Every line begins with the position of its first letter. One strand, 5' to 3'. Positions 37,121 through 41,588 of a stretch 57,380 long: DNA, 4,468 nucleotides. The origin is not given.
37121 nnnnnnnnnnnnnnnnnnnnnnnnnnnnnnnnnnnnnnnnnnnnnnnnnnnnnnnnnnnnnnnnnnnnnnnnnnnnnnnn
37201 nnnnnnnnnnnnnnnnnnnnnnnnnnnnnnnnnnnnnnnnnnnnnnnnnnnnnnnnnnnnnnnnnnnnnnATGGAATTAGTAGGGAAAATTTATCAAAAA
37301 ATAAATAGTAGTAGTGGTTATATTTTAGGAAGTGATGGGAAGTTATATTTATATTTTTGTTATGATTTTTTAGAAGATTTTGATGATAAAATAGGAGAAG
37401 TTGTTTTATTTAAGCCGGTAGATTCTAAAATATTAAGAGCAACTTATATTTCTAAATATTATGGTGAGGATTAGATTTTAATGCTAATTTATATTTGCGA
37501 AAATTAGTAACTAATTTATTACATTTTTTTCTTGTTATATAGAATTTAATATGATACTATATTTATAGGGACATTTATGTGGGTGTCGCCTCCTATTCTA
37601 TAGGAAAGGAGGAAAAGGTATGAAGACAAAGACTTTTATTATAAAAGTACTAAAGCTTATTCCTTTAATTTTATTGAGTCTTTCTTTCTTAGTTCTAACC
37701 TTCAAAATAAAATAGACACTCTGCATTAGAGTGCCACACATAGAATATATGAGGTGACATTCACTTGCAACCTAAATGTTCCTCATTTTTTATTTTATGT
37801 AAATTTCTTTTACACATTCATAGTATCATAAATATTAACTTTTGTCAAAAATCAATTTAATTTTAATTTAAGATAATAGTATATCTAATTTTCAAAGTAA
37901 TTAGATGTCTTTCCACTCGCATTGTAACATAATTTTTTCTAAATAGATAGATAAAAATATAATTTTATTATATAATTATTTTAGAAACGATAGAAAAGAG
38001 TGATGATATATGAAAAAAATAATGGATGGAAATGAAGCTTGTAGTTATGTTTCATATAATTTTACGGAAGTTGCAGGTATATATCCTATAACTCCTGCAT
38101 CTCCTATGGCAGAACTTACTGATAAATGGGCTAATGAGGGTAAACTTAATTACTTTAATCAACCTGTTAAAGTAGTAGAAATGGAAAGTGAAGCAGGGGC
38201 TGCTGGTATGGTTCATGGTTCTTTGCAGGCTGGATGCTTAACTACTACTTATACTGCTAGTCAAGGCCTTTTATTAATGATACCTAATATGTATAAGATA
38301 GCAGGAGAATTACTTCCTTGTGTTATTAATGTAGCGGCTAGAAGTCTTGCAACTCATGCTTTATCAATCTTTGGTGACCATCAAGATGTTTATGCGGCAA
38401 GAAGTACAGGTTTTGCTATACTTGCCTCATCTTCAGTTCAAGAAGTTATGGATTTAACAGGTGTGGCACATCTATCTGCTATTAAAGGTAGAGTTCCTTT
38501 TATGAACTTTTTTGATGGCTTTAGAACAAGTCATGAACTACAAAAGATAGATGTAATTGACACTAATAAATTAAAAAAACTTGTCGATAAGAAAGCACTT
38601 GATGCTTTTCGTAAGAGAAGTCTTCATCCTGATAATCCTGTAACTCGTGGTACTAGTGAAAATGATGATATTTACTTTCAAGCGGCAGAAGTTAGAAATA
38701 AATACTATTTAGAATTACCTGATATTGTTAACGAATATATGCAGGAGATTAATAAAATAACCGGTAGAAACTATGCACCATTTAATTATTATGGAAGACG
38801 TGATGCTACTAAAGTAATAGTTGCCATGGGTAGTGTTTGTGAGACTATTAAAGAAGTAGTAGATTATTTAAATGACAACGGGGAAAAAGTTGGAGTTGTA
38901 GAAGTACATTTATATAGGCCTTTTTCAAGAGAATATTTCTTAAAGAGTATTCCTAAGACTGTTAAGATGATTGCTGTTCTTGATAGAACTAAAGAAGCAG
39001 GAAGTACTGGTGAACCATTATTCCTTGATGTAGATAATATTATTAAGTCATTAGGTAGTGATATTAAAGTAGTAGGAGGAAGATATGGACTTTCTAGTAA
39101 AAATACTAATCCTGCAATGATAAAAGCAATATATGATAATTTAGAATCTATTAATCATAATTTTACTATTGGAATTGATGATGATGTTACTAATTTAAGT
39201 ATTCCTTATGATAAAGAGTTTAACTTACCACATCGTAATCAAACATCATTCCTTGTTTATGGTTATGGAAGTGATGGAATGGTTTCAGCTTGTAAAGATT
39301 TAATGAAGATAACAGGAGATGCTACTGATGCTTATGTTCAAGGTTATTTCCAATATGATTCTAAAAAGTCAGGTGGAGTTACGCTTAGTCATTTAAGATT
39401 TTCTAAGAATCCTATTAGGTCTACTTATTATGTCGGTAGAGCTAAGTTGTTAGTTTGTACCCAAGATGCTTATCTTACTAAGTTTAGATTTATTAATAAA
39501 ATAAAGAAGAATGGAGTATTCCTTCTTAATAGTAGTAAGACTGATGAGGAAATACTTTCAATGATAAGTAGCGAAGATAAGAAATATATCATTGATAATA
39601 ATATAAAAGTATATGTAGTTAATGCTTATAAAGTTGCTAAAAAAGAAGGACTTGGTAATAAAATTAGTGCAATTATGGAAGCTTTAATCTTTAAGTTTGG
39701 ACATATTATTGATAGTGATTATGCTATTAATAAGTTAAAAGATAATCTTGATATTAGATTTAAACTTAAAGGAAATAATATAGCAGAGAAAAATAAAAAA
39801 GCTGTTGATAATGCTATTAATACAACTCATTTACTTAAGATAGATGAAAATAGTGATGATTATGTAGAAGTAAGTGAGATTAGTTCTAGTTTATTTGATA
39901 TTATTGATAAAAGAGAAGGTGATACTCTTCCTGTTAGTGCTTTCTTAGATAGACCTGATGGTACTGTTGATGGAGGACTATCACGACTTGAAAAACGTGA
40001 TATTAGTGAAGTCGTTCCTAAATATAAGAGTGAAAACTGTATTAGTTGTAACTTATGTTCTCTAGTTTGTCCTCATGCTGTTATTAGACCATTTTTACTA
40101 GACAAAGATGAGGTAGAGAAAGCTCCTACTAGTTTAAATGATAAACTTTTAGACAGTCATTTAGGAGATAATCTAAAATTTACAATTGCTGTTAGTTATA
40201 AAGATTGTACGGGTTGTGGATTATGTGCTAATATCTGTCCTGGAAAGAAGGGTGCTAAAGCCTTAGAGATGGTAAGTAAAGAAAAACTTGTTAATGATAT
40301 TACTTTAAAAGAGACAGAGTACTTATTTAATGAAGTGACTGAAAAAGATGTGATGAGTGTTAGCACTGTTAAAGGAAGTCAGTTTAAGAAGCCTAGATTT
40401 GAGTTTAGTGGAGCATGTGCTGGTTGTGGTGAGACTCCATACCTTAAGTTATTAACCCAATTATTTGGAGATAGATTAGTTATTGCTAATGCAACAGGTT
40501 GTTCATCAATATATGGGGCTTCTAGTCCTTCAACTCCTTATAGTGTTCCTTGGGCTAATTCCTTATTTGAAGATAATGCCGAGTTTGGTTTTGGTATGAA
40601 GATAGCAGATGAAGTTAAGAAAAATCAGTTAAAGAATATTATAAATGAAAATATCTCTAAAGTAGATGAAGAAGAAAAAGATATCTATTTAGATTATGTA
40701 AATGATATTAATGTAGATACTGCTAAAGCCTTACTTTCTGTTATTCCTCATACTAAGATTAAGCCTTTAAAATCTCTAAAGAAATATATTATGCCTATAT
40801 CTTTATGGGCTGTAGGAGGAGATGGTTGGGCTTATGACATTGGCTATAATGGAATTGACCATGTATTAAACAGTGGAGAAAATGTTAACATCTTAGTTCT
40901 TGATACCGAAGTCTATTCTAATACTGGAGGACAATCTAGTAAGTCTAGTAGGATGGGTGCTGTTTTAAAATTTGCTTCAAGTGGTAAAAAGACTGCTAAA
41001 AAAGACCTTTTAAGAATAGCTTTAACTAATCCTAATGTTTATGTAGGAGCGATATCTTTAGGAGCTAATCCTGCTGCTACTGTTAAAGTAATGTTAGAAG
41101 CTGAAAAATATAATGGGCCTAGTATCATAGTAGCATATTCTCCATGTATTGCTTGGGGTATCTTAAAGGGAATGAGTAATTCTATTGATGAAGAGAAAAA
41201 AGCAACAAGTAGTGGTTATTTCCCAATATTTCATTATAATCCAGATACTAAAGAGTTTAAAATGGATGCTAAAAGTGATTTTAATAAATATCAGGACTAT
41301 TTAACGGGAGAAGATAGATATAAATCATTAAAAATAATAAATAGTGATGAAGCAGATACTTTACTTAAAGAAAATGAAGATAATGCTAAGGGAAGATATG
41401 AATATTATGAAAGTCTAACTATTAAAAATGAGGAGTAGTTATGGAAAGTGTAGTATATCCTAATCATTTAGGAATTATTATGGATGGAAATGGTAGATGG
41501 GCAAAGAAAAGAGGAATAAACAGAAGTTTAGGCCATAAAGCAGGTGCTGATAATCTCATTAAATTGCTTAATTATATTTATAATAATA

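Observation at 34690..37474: Orphan 851-aa protein plus an overlapping 67-aa OB-like protein expressed from a duplicated copy of the PFOR promoter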

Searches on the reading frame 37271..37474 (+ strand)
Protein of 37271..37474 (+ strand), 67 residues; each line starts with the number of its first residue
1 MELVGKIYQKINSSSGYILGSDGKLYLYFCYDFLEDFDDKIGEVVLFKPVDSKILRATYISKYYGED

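Call 6: search_protein_families(library=pfam, proteins=[window:37271-37474:+], max_evalue=1)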
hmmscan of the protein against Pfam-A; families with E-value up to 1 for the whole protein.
window:37271-37474:+ (67 aa): 0 families

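Call 7: search_protein_families(library=ncbifam, proteins=[window:37271-37474:+], max_evalue=1)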
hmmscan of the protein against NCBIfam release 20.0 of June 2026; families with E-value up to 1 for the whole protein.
window:37271-37474:+ (67 aa): 1 family
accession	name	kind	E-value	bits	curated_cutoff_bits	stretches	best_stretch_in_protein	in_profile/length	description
TIGR01540.1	portal_PBSX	equivalog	0.014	14.7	166.05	1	7-58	49-100/320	phage portal protein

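Call 8: search_protein_families(library=padloc, proteins=[window:37271-37474:+], max_evalue=1)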
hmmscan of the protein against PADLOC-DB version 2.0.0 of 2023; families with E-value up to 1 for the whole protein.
window:37271-37474:+ (67 aa): 0 families

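Call 9: search_protein_families(library=phrogs, proteins=[window:37271-37474:+], max_evalue=1)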
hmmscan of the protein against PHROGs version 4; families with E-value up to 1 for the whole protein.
window:37271-37474:+ (67 aa): 1 family
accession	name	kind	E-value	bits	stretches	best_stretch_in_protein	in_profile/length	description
phrog_24292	-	head and packaging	0.022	16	1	14-67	22-72/107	head protein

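Call 41: find_homologous_proteins(query=window:37271-37471:+, max_evalue=0.01)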
Query window:37271-37471:+ (67 aa): 17 proteins with E <= 0.01 among 17 candidates.
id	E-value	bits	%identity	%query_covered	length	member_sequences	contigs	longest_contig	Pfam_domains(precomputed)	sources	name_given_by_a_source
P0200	1.7e-35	137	96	100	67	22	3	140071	-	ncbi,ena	-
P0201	2.4e-33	130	96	100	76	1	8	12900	-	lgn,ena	-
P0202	2.5e-33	130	96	100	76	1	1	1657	-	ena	-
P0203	9.3e-33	129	94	100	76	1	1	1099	-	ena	-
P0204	1.1e-32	128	93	100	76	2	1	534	-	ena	-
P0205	1.5e-32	128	91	100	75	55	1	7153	-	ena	-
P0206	1.7e-32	128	93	100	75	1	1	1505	-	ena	-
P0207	2.2e-32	127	94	100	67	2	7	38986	-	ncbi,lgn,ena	-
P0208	3.9e-32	127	91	100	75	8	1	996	-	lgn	-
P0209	4.3e-29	117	85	100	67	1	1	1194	-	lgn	-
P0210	3.4e-24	101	70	100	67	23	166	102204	-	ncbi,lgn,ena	-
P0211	1.6e-23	99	78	94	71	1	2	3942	-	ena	-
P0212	5.6e-23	98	71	94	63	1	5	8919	-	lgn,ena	-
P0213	1.2e-22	97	70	100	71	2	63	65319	-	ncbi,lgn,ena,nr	ncbi:MAG TPA: hypothetical protein IAB35_02175 [Candidatus Faecimonas gallistercoris]|nr:hypothetica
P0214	2.7e-22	96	71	94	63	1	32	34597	-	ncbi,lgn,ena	-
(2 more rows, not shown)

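Call 44: search_solved_structures(query=A4, max_evalue=10, show_alignments=2)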
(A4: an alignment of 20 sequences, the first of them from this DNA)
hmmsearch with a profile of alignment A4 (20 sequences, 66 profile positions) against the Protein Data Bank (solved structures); distinct sequences matched with E-value up to 10: 11.
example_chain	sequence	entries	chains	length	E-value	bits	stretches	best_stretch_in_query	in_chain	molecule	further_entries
9t0z_9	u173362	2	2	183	0.00025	24.1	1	3-57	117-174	Ribosome hibernation promoting factor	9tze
6y6m_A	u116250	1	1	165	0.0014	21.7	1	5-54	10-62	Upstream of N-ras, isoform A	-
2k5n_A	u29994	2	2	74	0.0036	20.4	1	2-61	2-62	Putative cold-shock protein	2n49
2kcm_A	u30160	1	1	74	0.0051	19.9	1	3-58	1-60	Cold shock domain family protein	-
4qqb_X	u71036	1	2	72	0.035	17.2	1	5-54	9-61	Upstream of N-ras, isoform A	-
6ydw_BC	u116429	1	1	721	0.18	14.9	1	2-30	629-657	Elongation factor G, mitochondrial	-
6ydp_BC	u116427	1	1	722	0.18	14.9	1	2-30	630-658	Elongation factor G, mitochondrial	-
6vlz_v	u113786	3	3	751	0.19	14.8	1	2-30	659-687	Elongation factor G, mitochondrial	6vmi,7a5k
1wfq_A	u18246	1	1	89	0.37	13.9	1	5-49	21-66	UNR protein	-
1x65_A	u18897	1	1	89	0.49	13.5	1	13-64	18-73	UNR protein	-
7cd7_A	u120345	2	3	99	1.5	12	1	3-31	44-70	GFP-40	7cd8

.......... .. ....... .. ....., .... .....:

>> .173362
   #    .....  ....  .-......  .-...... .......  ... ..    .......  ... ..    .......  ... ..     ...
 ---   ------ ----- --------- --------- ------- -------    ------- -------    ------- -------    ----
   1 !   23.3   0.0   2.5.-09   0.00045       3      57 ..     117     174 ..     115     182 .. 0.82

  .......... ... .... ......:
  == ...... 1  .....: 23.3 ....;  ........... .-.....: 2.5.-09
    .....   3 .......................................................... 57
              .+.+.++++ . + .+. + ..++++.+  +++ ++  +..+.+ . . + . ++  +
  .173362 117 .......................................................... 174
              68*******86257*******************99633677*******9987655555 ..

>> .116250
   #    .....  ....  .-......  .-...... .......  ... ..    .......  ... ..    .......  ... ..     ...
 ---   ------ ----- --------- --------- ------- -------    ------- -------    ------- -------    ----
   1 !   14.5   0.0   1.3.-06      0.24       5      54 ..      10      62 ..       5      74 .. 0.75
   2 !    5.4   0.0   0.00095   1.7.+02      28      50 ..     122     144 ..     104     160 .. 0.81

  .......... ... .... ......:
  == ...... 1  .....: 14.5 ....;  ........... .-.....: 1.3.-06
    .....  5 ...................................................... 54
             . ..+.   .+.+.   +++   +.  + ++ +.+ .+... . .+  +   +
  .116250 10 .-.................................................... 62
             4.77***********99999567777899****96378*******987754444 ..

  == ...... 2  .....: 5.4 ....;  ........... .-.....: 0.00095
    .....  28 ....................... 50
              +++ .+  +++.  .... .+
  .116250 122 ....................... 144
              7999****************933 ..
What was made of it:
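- On Cold-shock domain (CSD/OB): The family profile hits solved CSDs at 2.5e-4 to 5e-3 (call 44).
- Closest known: Cold-shock proteins / cold-shock domains. Same: The profile hits solved CSDs (call 44).
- Its profile hits solved CSDs at 2.5e-4 to 5e-3 (call 44). The partner profile's best PDB hit is the CSD-like C-terminus of a ribosome hibernation factor (call 44).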

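Call 45: find_homologous_proteins(query=A4, max_evalue=0.01)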
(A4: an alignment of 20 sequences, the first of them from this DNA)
Query A4 (20 sequences) (67 aa, profile of the alignment): 48 proteins with E <= 0.01 among 586 candidates.
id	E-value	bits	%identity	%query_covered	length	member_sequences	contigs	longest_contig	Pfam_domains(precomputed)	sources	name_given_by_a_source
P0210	2.4e-25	106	70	100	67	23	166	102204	-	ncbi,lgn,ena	-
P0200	1.8e-24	103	96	100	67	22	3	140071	-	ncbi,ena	-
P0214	2.9e-24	102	71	94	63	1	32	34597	-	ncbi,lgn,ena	-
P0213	3.1e-24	102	70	100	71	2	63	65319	-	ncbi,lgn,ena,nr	ncbi:MAG TPA: hypothetical protein IAB35_02175 [Candidatus Faecimonas gallistercoris]|nr:hypothetica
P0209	1.8e-23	100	85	100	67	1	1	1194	-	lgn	-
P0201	2.1e-23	100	96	100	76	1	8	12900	-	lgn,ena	-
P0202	2.1e-23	100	96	100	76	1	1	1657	-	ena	-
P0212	3.2e-23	99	71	94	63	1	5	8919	-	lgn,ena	-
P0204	3.3e-23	99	93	100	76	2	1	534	-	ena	-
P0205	3.4e-23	99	91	100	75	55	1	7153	-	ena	-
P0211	6.7e-23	98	78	94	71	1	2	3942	-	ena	-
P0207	8.2e-23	98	94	100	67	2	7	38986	-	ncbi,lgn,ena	-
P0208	9.4e-23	98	91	100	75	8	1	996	-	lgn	-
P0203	1.3e-22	97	94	100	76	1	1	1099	-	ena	-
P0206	2.5e-22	96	93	100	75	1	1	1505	-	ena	-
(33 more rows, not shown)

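Call 55: predict_structure(alignment_id=A5)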
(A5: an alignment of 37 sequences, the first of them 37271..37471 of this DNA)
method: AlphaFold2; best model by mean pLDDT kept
length: 67 residues; sequences in the alignment: 37
mean_pLDDT: 93.2   pTM: 0.81
mean pLDDT of the five models: 93.2, 93.1, 92.8, 92.8, 91.0
residues with pLDDT >= 90: 57; 70-90: 8; 50-70: 1; < 50: 1
segments of 3 or more residues with pLDDT < 50: none
pLDDT, mean of each block of 10 residues (from residue 1): 95 96 97 91 96 94 78
secondary structure, 60 per line:
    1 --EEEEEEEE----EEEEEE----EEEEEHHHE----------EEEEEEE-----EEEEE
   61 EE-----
elements in order: E3-10 E15-20 E25-29 E44-50 E56-62
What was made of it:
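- On Cold-shock domain (CSD/OB): AF2 pLDDT 93.2 with 5 strands (call 55).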

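Call 60: fold_search(model_id=the predicted structure, library=pdb)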
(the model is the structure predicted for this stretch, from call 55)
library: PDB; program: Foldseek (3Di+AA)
matches with E <= 10: 973; with E <= 0.001: 11
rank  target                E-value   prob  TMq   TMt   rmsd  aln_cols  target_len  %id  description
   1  8h1i_B                2.3e-04  1.00  0.77  0.75   2.4        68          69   18  Crystal structure of PlyGRCS, a bacteriophage Endolysin in complex with Cold shock protein C (released 2023-10-18)
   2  3aqq_A                2.4e-04  1.00  0.83  0.58   2.8        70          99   18  Crystal structure of human CRHSP-24 (released 2010-12-22)
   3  3i2z_B                2.5e-04  1.00  0.76  0.76   2.5        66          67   17  Structure of cold shock protein E from Salmonella typhimurium (released 2009-12-22)
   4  4qqb_X                4.7e-04  1.00  0.79  0.74   2.1        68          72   24  Structural basis for the assembly of the SXL-UNR translation regulatory complex (released 2014-09-03)
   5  2l15_MODEL_1_A        5.3e-04  1.00  0.80  0.77   2.2        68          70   18  Solution Structure of Cold Shock Protein CspA Using Combined NMR and CS-Rosetta method (released 2010-09-15)
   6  2k5n_MODEL_1_A        6.3e-04  1.00  0.82  0.75   3.3        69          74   20  Solution NMR Structure of the N-Terminal Domain of Protein ECA1580 from Erwinia carotovora, Northeast Structur (released 2008-08-19)
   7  6y6e                  6.7e-04  1.00  0.82  0.25   1.5        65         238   15  drosophila Unr CSD456 (released 2020-07-29)
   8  5jx4_B                6.7e-04  1.00  0.77  0.78   2.1        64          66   17  Crystal structure of E36-G37del mutant of the Bacillus caldolyticus cold shock protein. (released 2017-05-10)
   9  1mjc                  9.4e-04  1.00  0.77  0.75   2.3        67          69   18  CRYSTAL STRUCTURE OF CSPA, THE MAJOR COLD SHOCK PROTEIN OF ESCHERICHIA COLI (released 1994-06-22)
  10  1hzb_A                9.4e-04  1.00  0.76  0.77   2.3        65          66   17  BACILLUS CALDOLYTICUS COLD-SHOCK PROTEIN MUTANTS TO STUDY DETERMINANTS OF PROTEIN STABILITY (released 2001-11-07)
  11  3aqq_C                9.9e-04  1.00  0.81  0.58   2.1        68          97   18  Crystal structure of human CRHSP-24 (released 2010-12-22)
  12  3aqq_B                1.2e-03  1.00  0.83  0.58   1.6        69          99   17  Crystal structure of human CRHSP-24 (released 2010-12-22)
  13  3i2z_A                1.2e-03  1.00  0.78  0.74   2.4        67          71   16  Structure of cold shock protein E from Salmonella typhimurium (released 2009-12-22)
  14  5jx4_A                1.4e-03  1.00  0.78  0.80   2.3        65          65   17  Crystal structure of E36-G37del mutant of the Bacillus caldolyticus cold shock protein. (released 2017-05-10)
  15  1hz9_A                1.5e-03  1.00  0.71  0.72   2.6        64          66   17  BACILLUS CALDOLYTICUS COLD-SHOCK PROTEIN MUTANTS TO STUDY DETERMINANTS OF PROTEIN STABILITY (released 2001-11-07)
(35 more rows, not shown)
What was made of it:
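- On Cold-shock domain (CSD/OB): Foldseek top hits are Csp proteins and CSDs, TM 0.75-0.83, rmsd 1.5-3 A, E down to 2.3e-4 (call 60).
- Closest known: Cold-shock proteins / cold-shock domains. Same: TM is 0.75-0.83 and rmsd about 2 A (call 60).
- Foldseek gives CspC, CspE, CspA, Unr and CRHSP-24 with TM 0.75-0.83 (call 60).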

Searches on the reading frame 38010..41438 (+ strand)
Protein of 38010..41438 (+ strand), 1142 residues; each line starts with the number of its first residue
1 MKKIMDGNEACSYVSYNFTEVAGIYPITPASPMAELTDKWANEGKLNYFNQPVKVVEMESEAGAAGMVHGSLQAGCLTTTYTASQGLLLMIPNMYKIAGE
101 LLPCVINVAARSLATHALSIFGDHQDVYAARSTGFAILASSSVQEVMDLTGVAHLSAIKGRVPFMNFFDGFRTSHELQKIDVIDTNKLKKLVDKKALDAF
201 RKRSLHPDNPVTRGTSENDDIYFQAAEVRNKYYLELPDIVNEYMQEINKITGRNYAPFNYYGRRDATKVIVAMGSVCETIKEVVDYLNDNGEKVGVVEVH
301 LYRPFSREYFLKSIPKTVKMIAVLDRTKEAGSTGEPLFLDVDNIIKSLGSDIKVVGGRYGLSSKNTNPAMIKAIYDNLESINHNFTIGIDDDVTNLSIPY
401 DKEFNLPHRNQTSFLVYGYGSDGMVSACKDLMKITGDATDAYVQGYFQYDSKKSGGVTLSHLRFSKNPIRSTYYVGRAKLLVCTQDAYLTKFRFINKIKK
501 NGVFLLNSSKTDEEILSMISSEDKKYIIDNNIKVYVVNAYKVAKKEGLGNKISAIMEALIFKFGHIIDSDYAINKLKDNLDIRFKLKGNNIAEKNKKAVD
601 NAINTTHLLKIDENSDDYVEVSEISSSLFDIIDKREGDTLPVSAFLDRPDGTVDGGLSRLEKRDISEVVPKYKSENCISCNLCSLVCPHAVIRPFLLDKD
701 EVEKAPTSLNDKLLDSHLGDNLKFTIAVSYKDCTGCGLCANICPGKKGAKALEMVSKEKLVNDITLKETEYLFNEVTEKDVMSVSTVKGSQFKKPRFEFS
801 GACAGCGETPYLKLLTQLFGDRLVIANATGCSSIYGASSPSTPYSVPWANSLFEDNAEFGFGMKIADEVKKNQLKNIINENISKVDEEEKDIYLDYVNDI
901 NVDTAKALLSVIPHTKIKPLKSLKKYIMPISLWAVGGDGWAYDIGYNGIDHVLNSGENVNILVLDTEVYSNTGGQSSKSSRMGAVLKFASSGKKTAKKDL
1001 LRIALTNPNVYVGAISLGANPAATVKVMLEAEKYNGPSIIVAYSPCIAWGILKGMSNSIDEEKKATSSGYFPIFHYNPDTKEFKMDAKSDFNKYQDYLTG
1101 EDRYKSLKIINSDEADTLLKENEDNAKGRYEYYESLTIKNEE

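Call 114: find_encoding_contigs(protein=window:38010-41438:+, flank=8000, max_places=10)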
Protein window:38010-41438:+ (1142 aa): 21 contigs read that carry it; 3 places shown.
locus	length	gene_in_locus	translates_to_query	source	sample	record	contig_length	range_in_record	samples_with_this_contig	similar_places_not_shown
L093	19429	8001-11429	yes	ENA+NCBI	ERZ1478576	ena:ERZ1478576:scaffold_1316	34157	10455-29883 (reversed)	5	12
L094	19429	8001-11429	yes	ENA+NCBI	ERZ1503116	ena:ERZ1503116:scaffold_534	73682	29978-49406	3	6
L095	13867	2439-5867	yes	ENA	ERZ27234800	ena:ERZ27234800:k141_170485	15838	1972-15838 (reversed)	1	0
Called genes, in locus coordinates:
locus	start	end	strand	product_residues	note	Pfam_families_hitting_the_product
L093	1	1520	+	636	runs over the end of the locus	PF09972:DUF2207, PF20990:DUF2207_C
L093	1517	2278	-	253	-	PF12146:Hydrolase_4, PF00561:Abhydrolase_1, PF12697:Abhydrolase_6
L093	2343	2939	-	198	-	PF09335:VTT_dom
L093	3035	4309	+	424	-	PF01522:Polysacc_deac_1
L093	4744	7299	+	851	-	-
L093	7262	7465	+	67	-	-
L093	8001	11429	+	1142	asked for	PF01855:POR_N, PF02780:Transketolase_C (weak), PF17147:PFOR_II, PF01558:POR, PF10371:EKR (weak), PF12838:Fer4_7, PF13183:Fer4_8, PF13187:Fer4_9 (weak), +6 more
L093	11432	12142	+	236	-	PF01255:Prenyltransf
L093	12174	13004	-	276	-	PF01391:Collagen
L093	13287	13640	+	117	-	-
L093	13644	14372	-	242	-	PF03009:GDPD (faint)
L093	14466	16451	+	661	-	PF17191:RecG_wedge, PF04851:ResIII, PF00270:DEAD, PF00271:Helicase_C, PF19833:RecG_dom3_C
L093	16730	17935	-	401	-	PF14657:Arm-DNA-bind_4, PF00589:Phage_integrase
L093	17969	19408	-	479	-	PF01076:Mob_Pre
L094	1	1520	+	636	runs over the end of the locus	PF09972:DUF2207, PF20990:DUF2207_C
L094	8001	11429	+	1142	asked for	PF01855:POR_N, PF02780:Transketolase_C (weak), PF17147:PFOR_II, PF01558:POR, PF10371:EKR (weak), PF12838:Fer4_7, PF13183:Fer4_8, PF13187:Fer4_9 (weak), +6 more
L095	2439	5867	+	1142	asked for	PF01855:POR_N, PF02780:Transketolase_C (weak), PF17147:PFOR_II, PF01558:POR, PF10371:EKR (weak), PF12838:Fer4_7, PF13183:Fer4_8, PF13187:Fer4_9 (weak), +6 more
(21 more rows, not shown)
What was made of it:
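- All 21 contigs of this species carry the pair (call 114).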
